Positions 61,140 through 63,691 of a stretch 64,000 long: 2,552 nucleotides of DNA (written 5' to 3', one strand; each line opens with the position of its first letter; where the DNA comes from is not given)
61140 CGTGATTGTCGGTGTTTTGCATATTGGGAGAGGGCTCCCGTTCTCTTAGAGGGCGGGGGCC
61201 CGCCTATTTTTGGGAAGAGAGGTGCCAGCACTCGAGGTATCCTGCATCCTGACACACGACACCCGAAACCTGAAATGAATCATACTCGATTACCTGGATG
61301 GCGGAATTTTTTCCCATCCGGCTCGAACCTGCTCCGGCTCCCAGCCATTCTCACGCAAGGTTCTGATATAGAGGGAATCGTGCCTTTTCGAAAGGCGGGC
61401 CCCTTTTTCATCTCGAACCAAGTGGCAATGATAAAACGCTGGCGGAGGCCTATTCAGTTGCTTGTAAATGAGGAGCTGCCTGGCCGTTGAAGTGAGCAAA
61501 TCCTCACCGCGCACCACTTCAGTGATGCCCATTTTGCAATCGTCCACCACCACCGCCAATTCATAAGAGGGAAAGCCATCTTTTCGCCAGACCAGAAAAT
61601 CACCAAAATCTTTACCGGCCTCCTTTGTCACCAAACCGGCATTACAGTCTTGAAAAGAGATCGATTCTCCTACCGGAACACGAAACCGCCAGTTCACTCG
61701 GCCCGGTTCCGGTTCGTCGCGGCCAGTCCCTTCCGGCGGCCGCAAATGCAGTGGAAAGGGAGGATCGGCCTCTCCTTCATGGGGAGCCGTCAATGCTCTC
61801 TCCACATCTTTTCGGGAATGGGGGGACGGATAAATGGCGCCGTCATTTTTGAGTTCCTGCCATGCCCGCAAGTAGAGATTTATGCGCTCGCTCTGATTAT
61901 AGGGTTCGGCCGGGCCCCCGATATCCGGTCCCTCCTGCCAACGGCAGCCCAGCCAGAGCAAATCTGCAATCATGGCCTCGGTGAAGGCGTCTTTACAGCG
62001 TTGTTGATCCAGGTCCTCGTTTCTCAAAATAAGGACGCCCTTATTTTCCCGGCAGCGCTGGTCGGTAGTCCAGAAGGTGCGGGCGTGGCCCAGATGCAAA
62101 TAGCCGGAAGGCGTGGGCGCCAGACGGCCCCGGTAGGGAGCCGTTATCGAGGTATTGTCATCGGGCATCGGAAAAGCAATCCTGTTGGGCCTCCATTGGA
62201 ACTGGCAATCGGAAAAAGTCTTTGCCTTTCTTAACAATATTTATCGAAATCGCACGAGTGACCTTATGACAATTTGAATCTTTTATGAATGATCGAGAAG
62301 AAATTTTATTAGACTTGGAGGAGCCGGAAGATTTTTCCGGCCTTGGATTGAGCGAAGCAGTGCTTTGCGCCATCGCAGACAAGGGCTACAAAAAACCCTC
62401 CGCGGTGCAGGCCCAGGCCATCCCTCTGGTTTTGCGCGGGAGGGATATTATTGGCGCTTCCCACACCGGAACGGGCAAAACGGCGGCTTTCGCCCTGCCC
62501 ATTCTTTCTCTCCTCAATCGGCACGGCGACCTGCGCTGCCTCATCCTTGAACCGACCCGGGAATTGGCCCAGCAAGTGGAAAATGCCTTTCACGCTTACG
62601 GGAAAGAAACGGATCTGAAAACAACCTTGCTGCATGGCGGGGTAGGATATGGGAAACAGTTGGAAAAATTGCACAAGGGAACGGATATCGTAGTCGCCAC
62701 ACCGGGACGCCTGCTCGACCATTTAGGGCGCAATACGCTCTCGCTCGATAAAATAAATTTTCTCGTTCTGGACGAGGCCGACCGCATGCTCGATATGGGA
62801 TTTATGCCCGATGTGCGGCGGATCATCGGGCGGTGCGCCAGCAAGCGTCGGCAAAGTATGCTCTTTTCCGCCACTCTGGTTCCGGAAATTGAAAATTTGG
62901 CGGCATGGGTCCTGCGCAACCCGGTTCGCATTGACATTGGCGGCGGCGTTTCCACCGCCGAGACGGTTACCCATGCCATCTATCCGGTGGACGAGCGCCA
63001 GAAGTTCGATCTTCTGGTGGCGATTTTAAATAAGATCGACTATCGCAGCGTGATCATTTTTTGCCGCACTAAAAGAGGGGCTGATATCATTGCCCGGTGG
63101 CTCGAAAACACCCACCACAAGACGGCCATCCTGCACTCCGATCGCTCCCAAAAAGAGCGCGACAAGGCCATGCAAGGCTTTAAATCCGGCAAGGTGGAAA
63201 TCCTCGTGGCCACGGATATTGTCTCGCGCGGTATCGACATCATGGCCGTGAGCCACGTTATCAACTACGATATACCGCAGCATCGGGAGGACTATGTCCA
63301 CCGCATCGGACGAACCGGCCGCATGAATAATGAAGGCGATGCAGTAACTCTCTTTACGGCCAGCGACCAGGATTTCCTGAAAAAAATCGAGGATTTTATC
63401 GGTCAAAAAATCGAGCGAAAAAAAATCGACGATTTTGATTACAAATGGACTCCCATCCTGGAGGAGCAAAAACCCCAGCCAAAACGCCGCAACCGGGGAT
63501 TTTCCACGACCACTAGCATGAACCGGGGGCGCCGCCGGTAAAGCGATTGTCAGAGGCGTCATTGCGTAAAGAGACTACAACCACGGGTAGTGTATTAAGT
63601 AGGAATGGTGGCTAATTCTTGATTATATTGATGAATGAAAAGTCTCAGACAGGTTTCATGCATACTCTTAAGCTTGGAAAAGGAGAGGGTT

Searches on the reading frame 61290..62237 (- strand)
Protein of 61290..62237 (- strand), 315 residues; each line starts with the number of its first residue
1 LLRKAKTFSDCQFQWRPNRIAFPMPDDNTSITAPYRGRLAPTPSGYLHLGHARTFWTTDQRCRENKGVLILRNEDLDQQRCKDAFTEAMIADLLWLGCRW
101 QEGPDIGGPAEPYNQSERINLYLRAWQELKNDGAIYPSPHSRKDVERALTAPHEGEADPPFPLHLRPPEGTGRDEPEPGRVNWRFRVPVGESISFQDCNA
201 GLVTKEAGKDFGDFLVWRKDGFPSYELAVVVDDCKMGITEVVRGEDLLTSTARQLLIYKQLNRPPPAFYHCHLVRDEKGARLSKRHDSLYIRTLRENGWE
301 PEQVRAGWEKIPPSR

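Call 67: search_protein_families(library=pfam, max_evalue=0.001, proteins=[window:61290-62237:-])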
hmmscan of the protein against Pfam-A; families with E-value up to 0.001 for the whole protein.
window:61290-62237:- (315 aa): 1 family
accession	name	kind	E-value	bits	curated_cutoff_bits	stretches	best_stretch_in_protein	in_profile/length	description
PF00749.27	tRNA-synt_1c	-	1.1e-43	149.8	23.4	1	36-305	3-269/314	tRNA synthetases class I (E and Q), catalytic domain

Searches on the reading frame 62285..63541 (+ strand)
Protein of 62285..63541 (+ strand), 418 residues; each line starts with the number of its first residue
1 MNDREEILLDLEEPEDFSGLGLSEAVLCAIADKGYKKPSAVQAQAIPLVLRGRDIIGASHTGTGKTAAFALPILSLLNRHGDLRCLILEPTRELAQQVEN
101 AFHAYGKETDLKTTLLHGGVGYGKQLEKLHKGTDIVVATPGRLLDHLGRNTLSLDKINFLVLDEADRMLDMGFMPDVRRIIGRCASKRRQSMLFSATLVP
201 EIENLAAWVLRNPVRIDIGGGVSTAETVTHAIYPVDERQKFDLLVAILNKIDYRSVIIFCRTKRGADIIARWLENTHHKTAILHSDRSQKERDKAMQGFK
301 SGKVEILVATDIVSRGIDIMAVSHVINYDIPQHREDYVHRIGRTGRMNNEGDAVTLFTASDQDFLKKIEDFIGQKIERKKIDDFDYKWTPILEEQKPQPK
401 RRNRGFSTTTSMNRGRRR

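Call 67: search_protein_families(library=pfam, max_evalue=0.001, proteins=[window:62285-63541:+])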
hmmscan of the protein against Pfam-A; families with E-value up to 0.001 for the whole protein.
window:62285-63541:+ (418 aa): 3 families
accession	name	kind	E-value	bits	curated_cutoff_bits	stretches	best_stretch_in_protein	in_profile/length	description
PF00270.35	DEAD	-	9.3e-50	169.1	26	1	40-204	2-166/167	DEAD/DEAH box helicase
PF00271.37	Helicase_C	-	2.2e-34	118.5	23.5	1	239-348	1-110/110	Helicase conserved C-terminal domain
PF04851.21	ResIII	-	2.8e-11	44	22.5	1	52-197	23-161/164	Type III restriction enzyme, res subunit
